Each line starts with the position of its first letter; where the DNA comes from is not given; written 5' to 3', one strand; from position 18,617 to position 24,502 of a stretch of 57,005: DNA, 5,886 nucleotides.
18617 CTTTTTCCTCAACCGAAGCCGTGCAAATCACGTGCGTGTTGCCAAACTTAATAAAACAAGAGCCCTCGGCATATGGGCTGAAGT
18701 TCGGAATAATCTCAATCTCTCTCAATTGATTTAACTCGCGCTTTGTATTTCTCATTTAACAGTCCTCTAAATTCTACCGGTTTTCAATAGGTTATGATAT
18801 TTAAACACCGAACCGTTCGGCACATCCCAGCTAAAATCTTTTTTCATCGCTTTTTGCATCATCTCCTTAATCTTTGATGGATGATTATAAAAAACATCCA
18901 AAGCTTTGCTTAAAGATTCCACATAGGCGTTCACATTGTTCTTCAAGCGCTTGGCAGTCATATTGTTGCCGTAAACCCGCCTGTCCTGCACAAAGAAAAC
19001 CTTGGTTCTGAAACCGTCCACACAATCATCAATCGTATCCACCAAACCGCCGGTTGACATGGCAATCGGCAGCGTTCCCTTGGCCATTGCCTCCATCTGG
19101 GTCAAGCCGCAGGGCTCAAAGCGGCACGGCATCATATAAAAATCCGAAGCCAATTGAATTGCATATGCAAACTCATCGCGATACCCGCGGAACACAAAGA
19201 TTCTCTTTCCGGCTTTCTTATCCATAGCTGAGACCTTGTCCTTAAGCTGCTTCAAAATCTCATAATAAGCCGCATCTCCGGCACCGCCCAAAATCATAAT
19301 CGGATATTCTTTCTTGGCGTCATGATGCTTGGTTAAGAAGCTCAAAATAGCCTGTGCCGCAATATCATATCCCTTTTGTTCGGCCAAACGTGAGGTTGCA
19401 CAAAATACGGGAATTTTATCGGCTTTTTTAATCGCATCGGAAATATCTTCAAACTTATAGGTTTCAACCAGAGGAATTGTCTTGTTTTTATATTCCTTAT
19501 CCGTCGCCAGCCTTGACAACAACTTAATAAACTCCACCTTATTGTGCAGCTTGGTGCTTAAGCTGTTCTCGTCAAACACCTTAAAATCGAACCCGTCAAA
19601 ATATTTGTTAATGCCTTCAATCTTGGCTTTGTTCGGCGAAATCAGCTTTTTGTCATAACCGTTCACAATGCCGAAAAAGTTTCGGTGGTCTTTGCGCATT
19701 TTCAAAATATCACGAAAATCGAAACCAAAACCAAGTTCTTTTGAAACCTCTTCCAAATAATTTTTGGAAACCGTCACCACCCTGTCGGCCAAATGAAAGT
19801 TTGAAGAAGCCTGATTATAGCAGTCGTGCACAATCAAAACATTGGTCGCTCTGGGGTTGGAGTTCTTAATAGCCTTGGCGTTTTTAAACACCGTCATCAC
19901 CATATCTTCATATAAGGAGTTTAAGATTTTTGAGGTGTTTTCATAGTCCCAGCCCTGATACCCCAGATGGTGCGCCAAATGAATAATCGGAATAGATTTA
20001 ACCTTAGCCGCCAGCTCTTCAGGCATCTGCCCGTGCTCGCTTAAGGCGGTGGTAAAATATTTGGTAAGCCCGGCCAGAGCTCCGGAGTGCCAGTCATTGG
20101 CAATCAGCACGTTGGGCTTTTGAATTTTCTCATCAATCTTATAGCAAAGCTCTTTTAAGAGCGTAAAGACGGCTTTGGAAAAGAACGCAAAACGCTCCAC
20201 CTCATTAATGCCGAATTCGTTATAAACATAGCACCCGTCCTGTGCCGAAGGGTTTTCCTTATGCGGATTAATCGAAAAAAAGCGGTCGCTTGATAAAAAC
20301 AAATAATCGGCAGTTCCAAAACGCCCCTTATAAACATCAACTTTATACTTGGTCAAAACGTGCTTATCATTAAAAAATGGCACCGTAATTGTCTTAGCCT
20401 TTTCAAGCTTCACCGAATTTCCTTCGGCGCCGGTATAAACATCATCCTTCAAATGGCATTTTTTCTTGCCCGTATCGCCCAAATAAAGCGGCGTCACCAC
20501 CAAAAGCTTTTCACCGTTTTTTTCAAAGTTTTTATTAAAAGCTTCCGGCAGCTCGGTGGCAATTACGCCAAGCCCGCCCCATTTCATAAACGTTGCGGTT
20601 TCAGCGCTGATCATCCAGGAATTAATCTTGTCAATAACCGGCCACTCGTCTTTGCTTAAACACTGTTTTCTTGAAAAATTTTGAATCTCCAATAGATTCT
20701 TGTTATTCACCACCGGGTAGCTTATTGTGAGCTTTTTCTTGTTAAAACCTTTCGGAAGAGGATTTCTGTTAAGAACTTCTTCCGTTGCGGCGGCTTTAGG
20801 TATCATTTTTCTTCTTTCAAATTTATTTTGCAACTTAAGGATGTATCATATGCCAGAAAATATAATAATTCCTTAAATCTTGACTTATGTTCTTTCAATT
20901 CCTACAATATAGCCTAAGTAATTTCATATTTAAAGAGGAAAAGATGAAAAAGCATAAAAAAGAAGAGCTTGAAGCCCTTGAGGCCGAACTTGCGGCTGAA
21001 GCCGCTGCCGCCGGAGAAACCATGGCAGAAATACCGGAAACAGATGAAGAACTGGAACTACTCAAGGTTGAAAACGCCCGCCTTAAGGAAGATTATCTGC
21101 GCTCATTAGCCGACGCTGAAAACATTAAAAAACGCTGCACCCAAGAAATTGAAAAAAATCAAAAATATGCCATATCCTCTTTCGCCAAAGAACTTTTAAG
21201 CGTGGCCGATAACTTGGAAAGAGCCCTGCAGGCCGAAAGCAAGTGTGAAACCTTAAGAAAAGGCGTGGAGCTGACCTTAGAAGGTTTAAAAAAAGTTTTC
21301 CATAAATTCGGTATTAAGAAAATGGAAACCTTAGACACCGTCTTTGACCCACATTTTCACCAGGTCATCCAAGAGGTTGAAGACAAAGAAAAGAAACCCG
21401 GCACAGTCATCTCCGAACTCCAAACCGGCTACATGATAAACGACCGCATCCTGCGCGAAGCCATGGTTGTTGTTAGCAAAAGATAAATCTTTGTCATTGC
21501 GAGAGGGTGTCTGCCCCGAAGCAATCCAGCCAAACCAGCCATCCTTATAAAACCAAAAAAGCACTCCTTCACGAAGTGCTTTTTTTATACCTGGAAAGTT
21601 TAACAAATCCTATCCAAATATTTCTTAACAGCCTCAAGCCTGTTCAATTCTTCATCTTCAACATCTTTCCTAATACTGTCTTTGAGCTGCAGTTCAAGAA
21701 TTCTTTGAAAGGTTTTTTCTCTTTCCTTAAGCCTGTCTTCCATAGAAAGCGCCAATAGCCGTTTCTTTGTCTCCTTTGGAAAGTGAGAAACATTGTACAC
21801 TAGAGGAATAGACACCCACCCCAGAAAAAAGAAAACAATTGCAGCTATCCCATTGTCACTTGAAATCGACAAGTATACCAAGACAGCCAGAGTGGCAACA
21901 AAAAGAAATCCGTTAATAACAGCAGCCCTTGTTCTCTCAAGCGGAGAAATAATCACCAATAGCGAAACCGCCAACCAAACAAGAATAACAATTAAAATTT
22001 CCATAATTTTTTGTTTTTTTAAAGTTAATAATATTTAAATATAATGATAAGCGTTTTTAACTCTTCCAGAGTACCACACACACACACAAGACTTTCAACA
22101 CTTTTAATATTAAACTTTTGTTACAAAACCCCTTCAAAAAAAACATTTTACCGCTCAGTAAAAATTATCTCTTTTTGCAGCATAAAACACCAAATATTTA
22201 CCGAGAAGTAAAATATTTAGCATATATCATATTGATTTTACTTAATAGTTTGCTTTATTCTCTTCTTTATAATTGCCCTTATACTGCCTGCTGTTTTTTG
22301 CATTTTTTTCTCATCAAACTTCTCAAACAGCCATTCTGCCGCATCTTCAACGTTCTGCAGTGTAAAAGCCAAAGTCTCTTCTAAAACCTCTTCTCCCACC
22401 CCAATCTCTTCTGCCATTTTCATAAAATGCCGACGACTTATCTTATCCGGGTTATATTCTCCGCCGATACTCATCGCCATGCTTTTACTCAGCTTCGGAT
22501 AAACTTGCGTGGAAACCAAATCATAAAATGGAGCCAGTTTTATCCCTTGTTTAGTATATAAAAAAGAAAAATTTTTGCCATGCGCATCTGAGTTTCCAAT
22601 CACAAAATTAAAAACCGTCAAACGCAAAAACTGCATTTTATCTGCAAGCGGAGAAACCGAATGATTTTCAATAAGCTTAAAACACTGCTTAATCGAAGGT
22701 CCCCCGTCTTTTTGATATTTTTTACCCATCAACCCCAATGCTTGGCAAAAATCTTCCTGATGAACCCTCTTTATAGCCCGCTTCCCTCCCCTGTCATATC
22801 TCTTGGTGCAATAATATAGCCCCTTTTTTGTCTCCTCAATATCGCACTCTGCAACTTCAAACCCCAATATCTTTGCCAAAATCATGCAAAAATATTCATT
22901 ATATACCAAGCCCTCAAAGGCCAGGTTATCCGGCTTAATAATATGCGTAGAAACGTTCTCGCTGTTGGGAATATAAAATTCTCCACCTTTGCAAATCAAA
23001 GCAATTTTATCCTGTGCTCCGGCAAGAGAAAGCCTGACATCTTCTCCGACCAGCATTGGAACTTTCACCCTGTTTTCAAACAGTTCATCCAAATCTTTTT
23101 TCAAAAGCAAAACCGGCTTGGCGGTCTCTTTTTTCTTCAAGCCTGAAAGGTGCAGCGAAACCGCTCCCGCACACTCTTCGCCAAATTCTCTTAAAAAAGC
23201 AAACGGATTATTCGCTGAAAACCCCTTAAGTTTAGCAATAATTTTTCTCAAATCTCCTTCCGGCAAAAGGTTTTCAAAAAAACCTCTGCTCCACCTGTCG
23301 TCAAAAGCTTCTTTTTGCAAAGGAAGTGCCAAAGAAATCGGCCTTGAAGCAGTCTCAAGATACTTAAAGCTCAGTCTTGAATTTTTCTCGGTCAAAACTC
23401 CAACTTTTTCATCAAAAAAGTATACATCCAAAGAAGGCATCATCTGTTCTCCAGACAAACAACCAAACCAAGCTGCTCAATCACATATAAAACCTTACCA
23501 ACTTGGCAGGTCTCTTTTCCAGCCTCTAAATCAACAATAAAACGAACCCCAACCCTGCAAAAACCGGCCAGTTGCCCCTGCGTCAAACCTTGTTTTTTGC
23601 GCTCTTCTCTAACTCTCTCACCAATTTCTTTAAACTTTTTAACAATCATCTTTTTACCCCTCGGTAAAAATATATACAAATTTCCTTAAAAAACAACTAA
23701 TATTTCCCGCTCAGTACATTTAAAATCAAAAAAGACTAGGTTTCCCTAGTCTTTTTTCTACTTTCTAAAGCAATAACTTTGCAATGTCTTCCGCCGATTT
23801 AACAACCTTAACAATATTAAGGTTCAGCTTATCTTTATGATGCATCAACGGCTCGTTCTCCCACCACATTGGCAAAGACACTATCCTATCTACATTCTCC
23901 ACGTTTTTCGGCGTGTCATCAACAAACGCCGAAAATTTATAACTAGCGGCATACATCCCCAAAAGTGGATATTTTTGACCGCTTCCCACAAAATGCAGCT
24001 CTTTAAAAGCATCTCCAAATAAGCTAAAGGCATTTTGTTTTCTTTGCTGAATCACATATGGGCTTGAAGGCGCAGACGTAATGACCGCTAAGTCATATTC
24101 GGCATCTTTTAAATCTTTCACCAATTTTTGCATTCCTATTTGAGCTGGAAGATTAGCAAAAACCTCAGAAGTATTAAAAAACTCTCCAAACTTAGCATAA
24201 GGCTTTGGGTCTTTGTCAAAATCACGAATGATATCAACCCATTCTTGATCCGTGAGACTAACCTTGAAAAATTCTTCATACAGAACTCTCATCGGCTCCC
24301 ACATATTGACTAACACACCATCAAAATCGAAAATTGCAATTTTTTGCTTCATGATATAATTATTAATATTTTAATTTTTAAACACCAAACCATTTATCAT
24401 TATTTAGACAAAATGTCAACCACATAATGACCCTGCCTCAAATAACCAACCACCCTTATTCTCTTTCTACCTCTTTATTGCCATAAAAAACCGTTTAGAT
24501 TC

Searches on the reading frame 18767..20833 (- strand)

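Call 45: search_protein_families(library=pfam, proteins=[window:18767-20833:-], max_evalue=0.00001)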
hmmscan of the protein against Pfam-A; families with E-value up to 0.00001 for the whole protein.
window:18767-20833:- (688 aa): 4 families
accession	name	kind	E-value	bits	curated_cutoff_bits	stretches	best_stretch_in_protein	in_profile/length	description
PF08323.17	Glyco_transf_5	-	1.1e-25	91.2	22.7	1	73-370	3-232/239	Starch synthase catalytic domain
PF00534.26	Glycos_transf_1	-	1.1e-11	45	26.4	1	462-609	3-139/172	Glycosyl transferases group 1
PF13692.12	Glyco_trans_1_4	-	9.7e-11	42.5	27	1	475-608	2-122/142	Glycosyl transferases group 1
PF20706.3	GT4-conflict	-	1.6e-07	31.1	26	1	475-644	198-361/385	Family 4 Glycosyltransferase in conflict systems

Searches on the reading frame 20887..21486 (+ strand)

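Call 45: search_protein_families(library=pfam, proteins=[window:20887-21486:+], max_evalue=0.00001)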
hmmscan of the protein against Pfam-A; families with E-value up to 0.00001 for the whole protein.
window:20887-21486:+ (199 aa): 1 family
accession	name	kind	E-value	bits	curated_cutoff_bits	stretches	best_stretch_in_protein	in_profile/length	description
PF01025.24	GrpE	-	6.6e-49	166.2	25.8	1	44-198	8-165/165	GrpE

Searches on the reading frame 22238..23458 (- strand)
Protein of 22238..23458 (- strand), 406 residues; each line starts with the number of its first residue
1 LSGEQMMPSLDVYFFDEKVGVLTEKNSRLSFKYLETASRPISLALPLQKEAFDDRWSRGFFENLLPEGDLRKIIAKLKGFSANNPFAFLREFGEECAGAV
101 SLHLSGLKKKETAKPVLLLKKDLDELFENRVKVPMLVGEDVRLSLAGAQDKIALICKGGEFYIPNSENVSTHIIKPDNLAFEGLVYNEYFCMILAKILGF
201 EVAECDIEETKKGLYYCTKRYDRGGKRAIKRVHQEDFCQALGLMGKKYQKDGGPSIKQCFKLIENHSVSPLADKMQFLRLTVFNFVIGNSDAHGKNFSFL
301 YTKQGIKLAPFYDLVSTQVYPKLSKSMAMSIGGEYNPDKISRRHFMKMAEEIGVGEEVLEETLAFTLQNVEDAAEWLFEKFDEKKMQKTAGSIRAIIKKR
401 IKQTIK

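Call 45: search_protein_families(library=pfam, proteins=[window:22238-23458:-], max_evalue=0.00001)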
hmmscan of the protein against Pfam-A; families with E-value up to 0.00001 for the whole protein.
window:22238-23458:- (406 aa): 2 families
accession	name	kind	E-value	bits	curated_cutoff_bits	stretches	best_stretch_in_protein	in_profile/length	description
PF07804.18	HipA_C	-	8.1e-56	189.5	30.5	1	143-372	1-211/213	HipA-like C-terminal domain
PF13657.11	Couple_hipA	-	3.2e-22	79.4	22.5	1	10-102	1-98/99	HipA N-terminal domain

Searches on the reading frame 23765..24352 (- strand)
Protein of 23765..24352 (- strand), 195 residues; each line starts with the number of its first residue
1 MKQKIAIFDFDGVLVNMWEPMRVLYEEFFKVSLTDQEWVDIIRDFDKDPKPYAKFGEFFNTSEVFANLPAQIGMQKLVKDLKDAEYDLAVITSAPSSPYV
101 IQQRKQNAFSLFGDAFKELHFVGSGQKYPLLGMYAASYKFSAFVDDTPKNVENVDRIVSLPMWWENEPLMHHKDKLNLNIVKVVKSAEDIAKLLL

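Call 45: search_protein_families(library=pfam, proteins=[window:23765-24352:-], max_evalue=0.00001)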
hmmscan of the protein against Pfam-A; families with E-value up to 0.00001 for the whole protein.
window:23765-24352:- (195 aa): 1 family
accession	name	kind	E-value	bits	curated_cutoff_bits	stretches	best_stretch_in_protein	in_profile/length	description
PF06941.18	NT5C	-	3.6e-07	30.7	24.8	1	4-104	2-102/180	5' nucleotidase, deoxy (Pyrimidine), cytosolic type C protein (NT5C)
